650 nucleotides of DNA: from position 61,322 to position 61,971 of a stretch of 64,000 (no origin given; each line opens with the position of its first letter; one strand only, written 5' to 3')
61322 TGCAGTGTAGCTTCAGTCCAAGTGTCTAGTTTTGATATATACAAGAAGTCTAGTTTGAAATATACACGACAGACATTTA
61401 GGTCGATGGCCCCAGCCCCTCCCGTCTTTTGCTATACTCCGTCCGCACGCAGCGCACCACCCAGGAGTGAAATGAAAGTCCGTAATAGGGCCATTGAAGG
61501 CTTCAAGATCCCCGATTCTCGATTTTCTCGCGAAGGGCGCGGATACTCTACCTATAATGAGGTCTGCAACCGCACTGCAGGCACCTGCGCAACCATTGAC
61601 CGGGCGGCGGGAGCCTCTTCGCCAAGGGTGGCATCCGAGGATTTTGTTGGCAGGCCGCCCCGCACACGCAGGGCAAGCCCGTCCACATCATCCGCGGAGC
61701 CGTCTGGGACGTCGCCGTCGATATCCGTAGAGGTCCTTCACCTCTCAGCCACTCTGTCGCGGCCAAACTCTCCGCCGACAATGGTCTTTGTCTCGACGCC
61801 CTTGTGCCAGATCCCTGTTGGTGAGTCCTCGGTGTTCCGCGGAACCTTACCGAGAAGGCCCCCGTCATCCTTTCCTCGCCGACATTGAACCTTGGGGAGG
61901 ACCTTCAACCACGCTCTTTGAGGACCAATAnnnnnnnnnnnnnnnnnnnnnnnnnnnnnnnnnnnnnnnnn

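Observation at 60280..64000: Low-GC islet with glycan-modification genes in different stages of decay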

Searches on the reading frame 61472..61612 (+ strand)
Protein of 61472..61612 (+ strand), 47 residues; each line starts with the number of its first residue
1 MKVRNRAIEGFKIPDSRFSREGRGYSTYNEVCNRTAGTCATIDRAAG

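Call 18: search_protein_families(library=pfam, proteins=[window:61472-61612:+], max_evalue=1)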
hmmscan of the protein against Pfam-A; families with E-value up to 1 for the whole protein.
seq(47 aa): 0 families

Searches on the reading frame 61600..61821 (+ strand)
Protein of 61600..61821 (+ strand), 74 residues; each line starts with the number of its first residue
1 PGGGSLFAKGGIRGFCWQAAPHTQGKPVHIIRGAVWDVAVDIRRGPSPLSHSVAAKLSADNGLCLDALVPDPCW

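Call 18: search_protein_families(library=pfam, proteins=[window:61600-61821:+], max_evalue=1)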
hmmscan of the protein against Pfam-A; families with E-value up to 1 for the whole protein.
seq(74 aa): 1 family
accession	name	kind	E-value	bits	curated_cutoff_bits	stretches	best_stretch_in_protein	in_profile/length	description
PF00908.23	dTDP_sugar_isom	-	2.8e-11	43.8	27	1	8-62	49-103/168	dTDP-4-dehydrorhamnose 3,5-epimerase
